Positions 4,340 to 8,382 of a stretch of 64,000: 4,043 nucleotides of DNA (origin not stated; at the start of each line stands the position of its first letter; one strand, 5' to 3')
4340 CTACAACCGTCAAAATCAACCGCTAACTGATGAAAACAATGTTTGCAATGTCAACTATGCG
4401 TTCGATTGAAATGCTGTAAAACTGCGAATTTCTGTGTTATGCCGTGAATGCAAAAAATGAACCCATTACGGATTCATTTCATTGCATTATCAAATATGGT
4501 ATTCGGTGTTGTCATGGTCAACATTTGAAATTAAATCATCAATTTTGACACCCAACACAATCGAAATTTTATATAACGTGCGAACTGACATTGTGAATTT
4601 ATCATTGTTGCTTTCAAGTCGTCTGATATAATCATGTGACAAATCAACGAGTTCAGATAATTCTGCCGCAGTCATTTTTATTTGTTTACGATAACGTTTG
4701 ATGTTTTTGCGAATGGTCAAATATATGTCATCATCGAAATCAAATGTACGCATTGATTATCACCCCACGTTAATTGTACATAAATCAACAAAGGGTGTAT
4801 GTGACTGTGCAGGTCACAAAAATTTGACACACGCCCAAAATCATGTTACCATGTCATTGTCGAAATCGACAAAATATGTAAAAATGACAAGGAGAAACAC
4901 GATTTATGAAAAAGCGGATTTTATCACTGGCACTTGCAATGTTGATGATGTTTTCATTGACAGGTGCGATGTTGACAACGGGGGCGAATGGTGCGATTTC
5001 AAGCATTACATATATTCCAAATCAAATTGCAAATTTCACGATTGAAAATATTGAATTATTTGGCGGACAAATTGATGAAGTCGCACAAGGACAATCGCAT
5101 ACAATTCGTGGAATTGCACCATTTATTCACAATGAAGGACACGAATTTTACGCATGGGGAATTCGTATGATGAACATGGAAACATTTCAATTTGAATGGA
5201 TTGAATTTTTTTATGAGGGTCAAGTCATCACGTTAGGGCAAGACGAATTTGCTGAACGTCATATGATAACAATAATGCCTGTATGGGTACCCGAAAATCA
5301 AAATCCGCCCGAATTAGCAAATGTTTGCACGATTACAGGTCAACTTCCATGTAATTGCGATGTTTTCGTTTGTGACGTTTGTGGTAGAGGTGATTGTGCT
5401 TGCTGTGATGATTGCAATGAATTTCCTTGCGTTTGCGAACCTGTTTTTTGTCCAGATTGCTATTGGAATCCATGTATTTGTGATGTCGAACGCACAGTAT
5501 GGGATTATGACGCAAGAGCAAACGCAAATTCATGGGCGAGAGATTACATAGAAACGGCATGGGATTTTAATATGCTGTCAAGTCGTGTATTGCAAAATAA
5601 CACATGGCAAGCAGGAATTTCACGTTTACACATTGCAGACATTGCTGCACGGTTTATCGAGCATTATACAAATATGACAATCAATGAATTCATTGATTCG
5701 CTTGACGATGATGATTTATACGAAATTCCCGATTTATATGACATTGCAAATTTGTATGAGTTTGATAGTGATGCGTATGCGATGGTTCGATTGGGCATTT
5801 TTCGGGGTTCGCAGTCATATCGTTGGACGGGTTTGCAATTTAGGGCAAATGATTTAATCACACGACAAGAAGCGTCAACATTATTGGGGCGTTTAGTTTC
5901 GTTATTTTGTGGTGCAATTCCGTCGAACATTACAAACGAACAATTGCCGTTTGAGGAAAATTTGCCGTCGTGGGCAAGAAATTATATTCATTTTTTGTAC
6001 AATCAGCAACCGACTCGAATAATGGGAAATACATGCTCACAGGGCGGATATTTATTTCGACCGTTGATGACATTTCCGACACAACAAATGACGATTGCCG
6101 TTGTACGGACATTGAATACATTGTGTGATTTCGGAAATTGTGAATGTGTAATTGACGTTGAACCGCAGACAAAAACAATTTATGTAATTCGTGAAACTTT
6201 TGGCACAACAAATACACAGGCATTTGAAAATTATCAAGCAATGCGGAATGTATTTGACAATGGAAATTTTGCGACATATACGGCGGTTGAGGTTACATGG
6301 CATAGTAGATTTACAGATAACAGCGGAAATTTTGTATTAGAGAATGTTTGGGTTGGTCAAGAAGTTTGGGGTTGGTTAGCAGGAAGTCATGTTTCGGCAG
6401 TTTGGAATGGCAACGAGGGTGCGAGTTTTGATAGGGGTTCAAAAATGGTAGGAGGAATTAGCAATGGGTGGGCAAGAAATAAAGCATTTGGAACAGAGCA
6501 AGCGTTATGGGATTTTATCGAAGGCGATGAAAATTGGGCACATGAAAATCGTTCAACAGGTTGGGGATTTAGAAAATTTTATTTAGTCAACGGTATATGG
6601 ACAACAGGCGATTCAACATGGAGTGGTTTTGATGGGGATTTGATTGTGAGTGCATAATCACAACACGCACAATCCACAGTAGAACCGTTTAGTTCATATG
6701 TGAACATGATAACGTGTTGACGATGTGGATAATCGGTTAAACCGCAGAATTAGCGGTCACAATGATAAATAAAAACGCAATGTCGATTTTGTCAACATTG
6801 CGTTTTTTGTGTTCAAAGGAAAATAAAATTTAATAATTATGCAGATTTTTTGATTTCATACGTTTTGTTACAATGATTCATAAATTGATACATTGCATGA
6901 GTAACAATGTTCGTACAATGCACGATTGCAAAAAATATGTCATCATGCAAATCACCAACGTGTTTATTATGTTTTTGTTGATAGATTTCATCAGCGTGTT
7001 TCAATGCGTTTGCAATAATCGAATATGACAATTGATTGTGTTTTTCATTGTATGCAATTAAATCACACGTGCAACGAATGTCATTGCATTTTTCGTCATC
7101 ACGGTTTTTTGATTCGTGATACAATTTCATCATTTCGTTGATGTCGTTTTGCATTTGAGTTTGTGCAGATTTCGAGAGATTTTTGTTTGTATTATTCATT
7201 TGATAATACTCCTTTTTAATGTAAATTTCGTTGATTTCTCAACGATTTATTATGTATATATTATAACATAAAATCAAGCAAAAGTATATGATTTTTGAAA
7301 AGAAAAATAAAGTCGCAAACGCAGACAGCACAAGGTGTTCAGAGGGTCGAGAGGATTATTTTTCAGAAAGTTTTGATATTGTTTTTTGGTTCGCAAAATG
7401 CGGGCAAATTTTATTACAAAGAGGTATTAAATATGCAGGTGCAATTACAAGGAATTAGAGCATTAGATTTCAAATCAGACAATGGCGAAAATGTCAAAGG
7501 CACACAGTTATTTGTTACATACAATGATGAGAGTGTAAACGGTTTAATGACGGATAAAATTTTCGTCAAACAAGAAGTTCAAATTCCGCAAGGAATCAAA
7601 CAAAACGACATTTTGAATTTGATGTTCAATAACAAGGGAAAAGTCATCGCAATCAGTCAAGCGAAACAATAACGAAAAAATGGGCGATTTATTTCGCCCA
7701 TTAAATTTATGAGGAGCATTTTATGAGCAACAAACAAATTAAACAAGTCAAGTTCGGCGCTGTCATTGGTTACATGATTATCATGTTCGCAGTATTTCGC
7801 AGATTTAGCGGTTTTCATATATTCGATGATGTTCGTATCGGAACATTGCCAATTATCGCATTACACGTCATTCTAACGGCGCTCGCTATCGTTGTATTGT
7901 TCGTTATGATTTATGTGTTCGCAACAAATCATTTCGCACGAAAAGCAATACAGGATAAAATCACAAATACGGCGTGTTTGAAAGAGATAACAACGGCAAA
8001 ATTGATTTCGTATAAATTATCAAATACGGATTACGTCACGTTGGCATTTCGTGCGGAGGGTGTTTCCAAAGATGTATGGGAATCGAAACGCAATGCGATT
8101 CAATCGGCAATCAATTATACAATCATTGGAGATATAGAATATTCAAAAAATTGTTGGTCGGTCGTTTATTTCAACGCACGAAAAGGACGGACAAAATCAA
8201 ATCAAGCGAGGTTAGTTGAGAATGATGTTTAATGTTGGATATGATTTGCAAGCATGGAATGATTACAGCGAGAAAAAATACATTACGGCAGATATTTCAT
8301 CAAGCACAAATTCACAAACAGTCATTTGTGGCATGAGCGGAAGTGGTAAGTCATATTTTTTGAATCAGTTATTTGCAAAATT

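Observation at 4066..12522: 8.4-kb integrative element in tRNA-Pro(CGG) with a perfect 17-bp att duplication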

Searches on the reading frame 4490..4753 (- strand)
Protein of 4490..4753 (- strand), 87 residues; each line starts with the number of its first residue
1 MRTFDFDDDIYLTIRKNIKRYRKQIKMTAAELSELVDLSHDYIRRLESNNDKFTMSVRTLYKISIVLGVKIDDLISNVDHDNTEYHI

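Call 8: search_protein_families(library=pfam, proteins=[window:4490-4753:-], max_evalue=0.1)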
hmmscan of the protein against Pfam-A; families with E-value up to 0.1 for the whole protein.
window:4490-4753:- (87 aa): 7 families
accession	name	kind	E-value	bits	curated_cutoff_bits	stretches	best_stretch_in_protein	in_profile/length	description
PF01381.28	HTH_3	-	2.6e-10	40.6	23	1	18-74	1-55/55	Helix-turn-helix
PF12844.13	HTH_19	-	2.9e-07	30.7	30.2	1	16-79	2-63/64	Helix-turn-helix domain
PF13443.12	HTH_26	-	3.2e-07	30.9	22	1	17-76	1-59/63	Cro/C1-type HTH DNA-binding domain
PF13560.12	HTH_31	-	0.012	16.4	27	1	19-48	7-36/64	Helix-turn-helix domain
PF25696.1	Phage_Gp168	-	0.037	14.7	27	1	31-52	21-43/59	Bacteriophage beta-clamp binding protein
PF13413.12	HTH_25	-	0.037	14.3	24.6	1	20-50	4-34/62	Helix-turn-helix domain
PF18982.5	JetA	-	0.098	11.6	26.2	0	12-85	183-261/434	Wadjet protein JetA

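Call 9: search_protein_families(library=phrogs, proteins=[window:4490-4753:-], max_evalue=0.01)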
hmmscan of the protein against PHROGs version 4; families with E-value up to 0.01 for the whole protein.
window:4490-4753:- (87 aa): 15 families
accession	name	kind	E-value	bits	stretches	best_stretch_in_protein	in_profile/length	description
phrog_3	-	transcription regulation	6.7e-11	43.6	1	10-82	85-153/430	transcriptional repressor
phrog_5823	-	transcription regulation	6.1e-09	36.5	1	13-83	6-75/404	transcriptional regulator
phrog_8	-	transcription regulation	1.5e-08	35.5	1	13-80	76-221/346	transcriptional regulator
phrog_4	-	transcription regulation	2.7e-06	27.6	1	13-81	136-198/400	transcriptional repressor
phrog_2439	-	transcription regulation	4.6e-06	26.8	1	13-76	7-68/367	transcriptional regulator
phrog_1373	-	transcription regulation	3.1e-05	25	1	14-76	64-124/166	transcriptional regulator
phrog_7241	-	transcription regulation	5.4e-05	24.2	1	17-75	65-121/122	transcriptional regulator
phrog_7950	-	transcription regulation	0.00015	22.8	1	15-54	9-47/68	transcriptional repressor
phrog_2328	-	transcription regulation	0.00016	22.5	1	18-80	20-80/128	transcriptional repressor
phrog_4031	-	unknown function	0.00042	19.9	1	15-81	520-588/626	-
phrog_4583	-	transcription regulation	0.0006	20.8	1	13-78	10-73/81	transcriptional repressor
phrog_35195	-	unknown function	0.00074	20.2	1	14-83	3-71/159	-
phrog_3664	-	DNA, RNA and nucleotide metabolism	0.007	17.4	0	16-54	13-48/58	DNA sliding clamp inhibitor; arrest of S.aureus DNA synthesis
phrog_4836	-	transcription regulation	0.0086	16.7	1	15-73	77-133/194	CII-like regulator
phrog_2104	-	unknown function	0.0091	17.2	1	16-60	42-86/103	-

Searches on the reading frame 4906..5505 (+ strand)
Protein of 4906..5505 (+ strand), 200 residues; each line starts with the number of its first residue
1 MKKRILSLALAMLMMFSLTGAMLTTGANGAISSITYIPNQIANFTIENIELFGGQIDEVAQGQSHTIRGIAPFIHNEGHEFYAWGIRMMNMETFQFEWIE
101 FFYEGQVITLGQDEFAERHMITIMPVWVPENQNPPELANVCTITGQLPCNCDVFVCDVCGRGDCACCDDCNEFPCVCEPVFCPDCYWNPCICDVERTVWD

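Call 95: search_protein_families(library=pfam, proteins=[window:4906-5505:+], max_evalue=10)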
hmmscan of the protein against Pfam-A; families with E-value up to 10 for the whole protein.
window:4906-5505:+ (200 aa): 0 families

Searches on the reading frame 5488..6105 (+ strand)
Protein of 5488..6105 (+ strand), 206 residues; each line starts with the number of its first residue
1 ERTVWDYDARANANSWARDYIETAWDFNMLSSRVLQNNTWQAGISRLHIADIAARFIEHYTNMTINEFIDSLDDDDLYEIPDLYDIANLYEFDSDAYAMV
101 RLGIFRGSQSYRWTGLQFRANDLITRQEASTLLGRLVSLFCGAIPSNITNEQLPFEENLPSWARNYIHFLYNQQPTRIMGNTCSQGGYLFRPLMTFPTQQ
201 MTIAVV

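Call 95: search_protein_families(library=pfam, proteins=[window:5488-6105:+], max_evalue=10)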
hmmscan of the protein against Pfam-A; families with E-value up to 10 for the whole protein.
window:5488-6105:+ (206 aa): 1 family
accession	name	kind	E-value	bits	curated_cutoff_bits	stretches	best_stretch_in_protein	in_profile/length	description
PF00395.25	SLH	-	0.054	13.9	20.8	1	94-129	13-43/44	S-layer homology domain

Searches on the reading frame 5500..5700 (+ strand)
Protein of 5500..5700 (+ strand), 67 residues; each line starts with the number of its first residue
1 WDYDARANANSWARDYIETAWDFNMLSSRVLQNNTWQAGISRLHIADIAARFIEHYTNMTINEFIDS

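Call 95: search_protein_families(library=pfam, proteins=[window:5500-5700:+], max_evalue=10)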
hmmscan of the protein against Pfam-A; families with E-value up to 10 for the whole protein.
window:5500-5700:+ (67 aa): 2 families
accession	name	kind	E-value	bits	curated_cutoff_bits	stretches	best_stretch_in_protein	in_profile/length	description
PF20536.3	DUF6751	-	0.081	13.5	27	1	2-53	13-64/113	Family of unknown function (DUF6751)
PF19375.4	DurN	-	0.094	13.3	23.9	1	13-60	50-97/103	DurN substrate-assisted peptide maturase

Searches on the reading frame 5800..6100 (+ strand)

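Call 95: search_protein_families(library=pfam, proteins=[window:5800-6100:+], max_evalue=10)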
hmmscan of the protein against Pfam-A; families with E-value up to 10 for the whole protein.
window:5800-6100:+ (100 aa): 2 families
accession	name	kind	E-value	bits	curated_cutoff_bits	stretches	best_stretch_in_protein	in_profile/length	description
PF16773.11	Phage_SSB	-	0.11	12.9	25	1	19-51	87-119/119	Lactococcus phage single-stranded DNA binding protein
PF04489.18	DUF570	-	0.15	11.1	25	1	7-50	281-326/456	Protein of unknown function (DUF570)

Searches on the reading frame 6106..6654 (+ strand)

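Call 95: search_protein_families(library=pfam, proteins=[window:6106-6654:+], max_evalue=10)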
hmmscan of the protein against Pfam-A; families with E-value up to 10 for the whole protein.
window:6106-6654:+ (183 aa): 1 family
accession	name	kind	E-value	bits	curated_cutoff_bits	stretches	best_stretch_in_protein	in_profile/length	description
PF07729.17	FCD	-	0.2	12.5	24.3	1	41-82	31-72/125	FCD domain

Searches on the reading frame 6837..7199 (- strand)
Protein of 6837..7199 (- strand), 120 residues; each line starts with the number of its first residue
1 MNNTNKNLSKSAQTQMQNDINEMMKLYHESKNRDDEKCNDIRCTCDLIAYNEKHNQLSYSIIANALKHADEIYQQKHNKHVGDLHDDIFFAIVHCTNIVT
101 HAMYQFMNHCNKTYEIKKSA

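Call 8: search_protein_families(library=pfam, proteins=[window:6837-7199:-], max_evalue=0.1)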
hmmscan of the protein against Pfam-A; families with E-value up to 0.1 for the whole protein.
window:6837-7199:- (120 aa): 2 families
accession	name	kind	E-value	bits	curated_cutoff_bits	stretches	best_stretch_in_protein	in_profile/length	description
PF12878.12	SICA_beta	-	0.014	16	27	1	6-102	25-117/174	SICA extracellular beta domain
PF17261.7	DUF5327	-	0.035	15.2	27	1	14-68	10-64/95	Family of unknown function (DUF5327)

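Call 9: search_protein_families(library=phrogs, proteins=[window:6837-7199:-], max_evalue=0.01)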
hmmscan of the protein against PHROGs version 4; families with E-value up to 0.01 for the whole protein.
window:6837-7199:- (120 aa): 0 families

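Call 96: search_protein_families(library=ncbifam, proteins=[window:6837-7199:-], max_evalue=0.01)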
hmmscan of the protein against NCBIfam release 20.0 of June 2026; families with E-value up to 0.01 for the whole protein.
window:6837-7199:- (120 aa): 0 families

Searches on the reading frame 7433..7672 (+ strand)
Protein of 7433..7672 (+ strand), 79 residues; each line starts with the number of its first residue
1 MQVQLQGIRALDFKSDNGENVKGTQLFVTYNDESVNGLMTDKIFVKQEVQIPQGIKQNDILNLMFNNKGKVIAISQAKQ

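Call 55: find_homologous_proteins(query=window:7433-7672:+, max_evalue=0.01)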
Query window:7433-7672:+ (79 aa): 4 proteins with E <= 0.01 among 4 candidates.
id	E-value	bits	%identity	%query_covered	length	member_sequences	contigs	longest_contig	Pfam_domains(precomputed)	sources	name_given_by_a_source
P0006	9.1e-43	160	100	100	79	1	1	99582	-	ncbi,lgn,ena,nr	ncbi:MAG: hypothetical protein FWE06_03725 [Oscillospiraceae bacterium]|nr:hypothetical protein [Osc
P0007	4.9e-42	158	100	100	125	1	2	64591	-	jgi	-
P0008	8.9e-28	113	72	96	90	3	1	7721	-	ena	-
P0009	1.8e-24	102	66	96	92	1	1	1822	-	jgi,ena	-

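Call 58: search_protein_families(library=pfam, alignment_id=A2, max_evalue=1)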
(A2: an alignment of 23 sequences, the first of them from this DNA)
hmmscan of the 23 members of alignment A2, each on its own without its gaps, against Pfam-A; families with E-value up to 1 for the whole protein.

A. member 1, seq(79 aa): 0 families

B. families by the number of members that match (of 23 scanned): 12 families
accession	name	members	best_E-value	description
PF07459.16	CTX_RstB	2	0.0023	CTX phage RstB protein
PF14173.11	ComGG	1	0.00042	ComG operon protein 7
PF05325.16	DUF730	1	0.002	Protein of unknown function (DUF730)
PF08442.15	ATP-grasp_2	1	0.012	ATP-grasp domain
PF17210.9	SdrD_B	1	0.027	SdrD B-like domain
PF05981.17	CreA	1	0.035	CreA protein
PF21348.3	RGL11_C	1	0.07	Rhamnogalacturonan lyase family 11, C-terminal domain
PF11213.13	DUF3006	1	0.081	Protein of unknown function (DUF3006)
PF16686.11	POT1PC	1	0.096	ssDNA-binding domain of telomere protection protein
PF14315.11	DUF4380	1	0.11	Domain of unknown function (DUF4380)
PF18790.7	KfrB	1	0.19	KfrB Domain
PF04225.17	LysM_OapA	1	0.21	Opacity-associated protein A LysM-like domain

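Call 59: search_solved_structures(query=A2, max_evalue=10)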
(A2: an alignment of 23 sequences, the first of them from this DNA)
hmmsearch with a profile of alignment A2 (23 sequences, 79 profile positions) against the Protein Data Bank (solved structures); distinct sequences matched with E-value up to 10: 3.
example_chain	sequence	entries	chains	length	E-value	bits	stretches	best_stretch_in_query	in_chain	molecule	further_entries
3elg_A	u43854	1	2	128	0.12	15.4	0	45-75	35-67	uncharacterized periplasmic protein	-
4qoa_A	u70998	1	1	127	0.39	13.8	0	54-74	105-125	Putative periplasmic protein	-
9i25_A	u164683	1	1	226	1.1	12.3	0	4-33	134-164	WxL domain surface protein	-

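Call 60: find_homologous_proteins(query=A2, max_evalue=0.001)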
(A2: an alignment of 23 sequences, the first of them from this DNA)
Query A2 (23 sequences) (79 aa, profile of the alignment): 61 proteins with E <= 0.001 among 376 candidates.
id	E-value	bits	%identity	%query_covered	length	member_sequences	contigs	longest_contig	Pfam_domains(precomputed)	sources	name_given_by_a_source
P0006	2.9e-23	99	100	100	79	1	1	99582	-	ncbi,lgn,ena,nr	ncbi:MAG: hypothetical protein FWE06_03725 [Oscillospiraceae bacterium]|nr:hypothetical protein [Osc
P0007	1.0e-22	97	100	100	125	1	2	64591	-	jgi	-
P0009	2.5e-21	93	66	96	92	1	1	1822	-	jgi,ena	-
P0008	7.8e-21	91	72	96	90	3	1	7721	-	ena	-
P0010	2.4e-18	83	27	65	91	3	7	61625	-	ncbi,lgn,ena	-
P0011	2.6e-16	77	30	29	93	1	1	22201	-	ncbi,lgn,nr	ncbi:MAG: hypothetical protein VB064_08270 [Oscillospiraceae bacterium]|nr:hypothetical protein [Osc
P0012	3.8e-16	76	-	-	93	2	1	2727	-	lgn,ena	-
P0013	1.6e-15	74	-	-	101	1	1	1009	-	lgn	-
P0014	1.9e-15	74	33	65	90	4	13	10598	-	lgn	-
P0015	2.0e-15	74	-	-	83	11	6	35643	-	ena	-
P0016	5.6e-15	73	-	-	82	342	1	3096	-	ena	-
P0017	7.5e-15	72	-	-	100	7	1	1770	-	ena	-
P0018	2.5e-14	71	27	49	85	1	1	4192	-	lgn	-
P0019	4.3e-14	70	-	-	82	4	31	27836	-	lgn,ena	-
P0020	5.0e-14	70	-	-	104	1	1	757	-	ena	-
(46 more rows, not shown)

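Call 69: predict_structure(alignment_id=A3)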
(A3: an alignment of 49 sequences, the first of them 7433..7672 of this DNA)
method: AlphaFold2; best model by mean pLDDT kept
length: 79 residues; sequences in the alignment: 49
mean_pLDDT: 95.1   pTM: 0.80
mean pLDDT of the five models: 95.1, 95.1, 94.4, 94.3, 94.0
residues with pLDDT >= 90: 76; 70-90: 2; 50-70: 1; < 50: 0
segments of 3 or more residues with pLDDT < 50: none
pLDDT, mean of each block of 10 residues (from residue 1): 97 94 97 96 96 95 96 89
secondary structure, 60 per line:
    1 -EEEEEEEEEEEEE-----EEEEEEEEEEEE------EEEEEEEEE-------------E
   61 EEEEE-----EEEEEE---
elements in order: E2-14 E20-31 E38-46 E60-65 E71-76

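Call 72: fold_search(model_id=the predicted structure, library=pdb)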
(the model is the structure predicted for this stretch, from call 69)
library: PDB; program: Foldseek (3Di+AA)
matches with E <= 10: 864; with E <= 0.001: 0
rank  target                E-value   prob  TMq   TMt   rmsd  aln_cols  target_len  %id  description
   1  7qca_SX0              5.4e-02  0.85  0.37  0.25   5.5        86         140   14  Spraguea lophii ribosome (released 2022-11-30)
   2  8ova_AS               6.8e-02  0.94  0.45  0.30   4.8        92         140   15  CRYO-EM STRUCTURE OF TRYPANOSOMA BRUCEI PROCYCLIC FORM 80S RIBOSOME : PARENTAL STRAIN (released 2023-11-29)
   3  6hiw_CL               8.4e-02  0.98  0.50  0.47   4.7        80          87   10  Cryo-EM structure of the Trypanosoma brucei mitochondrial ribosome - This entry contains the complete small mitoribos (released 2018-09-26)
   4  8idx_A                8.4e-02  0.97  0.49  0.24   5.0        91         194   14  Structure of p205 HIN (released 2024-02-14)
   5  1vqa                  8.9e-02  0.98  0.50  0.47   5.1        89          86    9  GENE V PROTEIN MUTANT WITH VAL 35 REPLACED BY ALA 35 AND ILE 47 REPLACED BY LEU 47 (V35A, I47L) (released 1997-02-12)
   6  1vqh                  9.4e-02  0.97  0.48  0.45   5.9        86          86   10  GENE V PROTEIN MUTANT WITH ILE 47 REPLACED BY MET 47 (I47M) (released 1997-02-12)
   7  1vqj                  9.4e-02  0.97  0.48  0.45   5.9        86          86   12  GENE V PROTEIN MUTANT WITH VAL 35 REPLACED BY ILE 35 (V35I) (released 1997-02-12)
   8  9qf5_An               9.4e-02  0.63  0.34  0.24   6.0        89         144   16  Structure of P. furiosus 70S ribosome grown at 102deg (released 2025-11-05)
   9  1vqe                  1.0e-01  0.97  0.51  0.48   5.1        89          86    9  GENE V PROTEIN MUTANT WITH VAL 35 REPLACED BY ILE 35 AND ILE 47 REPLACED BY MET 47 (V35I, I47M) (released 1997-02-12)
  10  1vqb                  1.0e-01  0.96  0.48  0.45   5.9        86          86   12  GENE V PROTEIN (SINGLE-STRANDED DNA BINDING PROTEIN) (released 1997-02-12)
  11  1ae2                  1.1e-01  0.94  0.47  0.44   6.0        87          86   13  MUTANT L32R OF GENE V PROTEIN (SINGLE-STRANDED DNA BINDING PROTEIN) (released 1997-09-04)
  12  1ae3                  1.2e-01  0.97  0.50  0.47   5.3        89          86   10  MUTANT R82C OF GENE V PROTEIN (SINGLE-STRANDED DNA BINDING PROTEIN) (released 1997-09-04)
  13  8a98_SP               1.2e-01  0.85  0.42  0.28   5.0        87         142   15  CRYO-EM STRUCTURE OF LEISHMANIA MAJOR 80S RIBOSOME : snoRNA MUTANT (released 2023-10-11)
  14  1vqc                  1.2e-01  0.98  0.53  0.50   4.7        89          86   10  GENE V PROTEIN MUTANT WITH VAL 35 REPLACED BY ILE 35 AND ILE 47 REPLACED BY PHE 47 (V35I, I47F) (released 1997-02-12)
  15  1vqf                  1.2e-01  0.95  0.48  0.45   5.9        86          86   10  GENE V PROTEIN MUTANT WITH VAL 35 REPLACED BY ILE 35 AND ILE 47 REPLACED BY VAL 47 (V35I, I47V) (released 1997-02-12)
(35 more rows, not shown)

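Call 96: search_protein_families(library=ncbifam, proteins=[window:7433-7672:+], max_evalue=0.01)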
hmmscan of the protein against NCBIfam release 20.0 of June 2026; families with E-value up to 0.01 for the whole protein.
window:7433-7672:+ (79 aa): 0 families

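Call 111: fold_search(model_id=the predicted structure, library=viral)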
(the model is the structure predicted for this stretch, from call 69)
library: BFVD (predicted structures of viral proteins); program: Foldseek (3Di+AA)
matches with E <= 10: 994; with E <= 0.001: 3
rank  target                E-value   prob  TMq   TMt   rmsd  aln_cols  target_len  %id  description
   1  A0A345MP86            2.4e-07  1.00  0.89  0.87   1.7        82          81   36  (no name in the UniProt tables at hand)
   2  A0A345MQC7            6.9e-06  1.00  0.79  0.71   2.8        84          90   23  (no name in the UniProt tables at hand)
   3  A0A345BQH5            1.3e-04  1.00  0.82  0.80   1.8        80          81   24  (no name in the UniProt tables at hand)
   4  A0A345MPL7            1.2e-03  1.00  0.74  0.71   2.9        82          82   15  (no name in the UniProt tables at hand)
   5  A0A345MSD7            1.2e-03  1.00  0.76  0.72   3.7        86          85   20  (no name in the UniProt tables at hand)
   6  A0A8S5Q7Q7            4.6e-03  1.00  0.65  0.70   2.5        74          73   24  Uncharacterized protein [Inoviridae sp. ctsTh7]
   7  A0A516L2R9            7.5e-03  1.00  0.50  0.41   6.1        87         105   20  (no name in the UniProt tables at hand)
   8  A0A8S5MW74            9.8e-03  1.00  0.70  0.65   3.9        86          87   13  RstB-like protein [CRESS virus sp. ctBnw2]
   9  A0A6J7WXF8            1.4e-02  0.99  0.45  0.27   4.5        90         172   14  Uncharacterized protein [uncultured Caudovirales phage]
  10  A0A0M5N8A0            1.7e-02  1.00  0.53  0.45   6.1        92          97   18  Single-strand DNA binding protein [Thermus phage OH3]
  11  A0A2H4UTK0            2.9e-02  1.00  0.46  0.24   8.3        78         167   15  Transmembrane protein [Bodo saltans virus]
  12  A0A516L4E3            4.3e-02  0.99  0.51  0.27   4.2        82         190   10  (no name in the UniProt tables at hand)
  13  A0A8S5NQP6            5.3e-02  0.44  0.25  0.20   7.4       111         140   17  DUF669 domain-containing protein [Siphoviridae sp. ctSP74]
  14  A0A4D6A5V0            7.0e-02  0.82  0.40  0.19   9.3       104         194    9  (no name in the UniProt tables at hand)
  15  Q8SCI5                7.4e-02  0.97  0.51  0.43   6.8        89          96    9  Orf1 [Propionibacterium phage B5]
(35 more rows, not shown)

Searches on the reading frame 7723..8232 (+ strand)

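Call 8: search_protein_families(library=pfam, proteins=[window:7723-8232:+], max_evalue=0.1)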
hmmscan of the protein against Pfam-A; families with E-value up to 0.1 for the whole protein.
window:7723-8232:+ (169 aa): 1 family
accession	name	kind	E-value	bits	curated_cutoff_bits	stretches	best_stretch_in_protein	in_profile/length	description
PF11846.14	Wzy_C_2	-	0.087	13.2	28.5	0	38-104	47-113/191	Virulence factor membrane-bound polymerase, C-terminal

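Call 9: search_protein_families(library=phrogs, proteins=[window:7723-8232:+], max_evalue=0.01)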
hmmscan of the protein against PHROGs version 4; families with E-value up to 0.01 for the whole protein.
window:7723-8232:+ (169 aa): 0 families

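Call 96: search_protein_families(library=ncbifam, proteins=[window:7723-8232:+], max_evalue=0.01)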
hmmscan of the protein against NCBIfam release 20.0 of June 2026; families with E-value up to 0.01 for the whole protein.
window:7723-8232:+ (169 aa): 1 family
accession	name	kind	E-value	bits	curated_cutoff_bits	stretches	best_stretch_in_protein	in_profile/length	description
NF050120.1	bc1_QcrB_actin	exception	0.005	15.8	500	1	14-76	128-189/458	cytochrome bc1 complex cytochrome b subunit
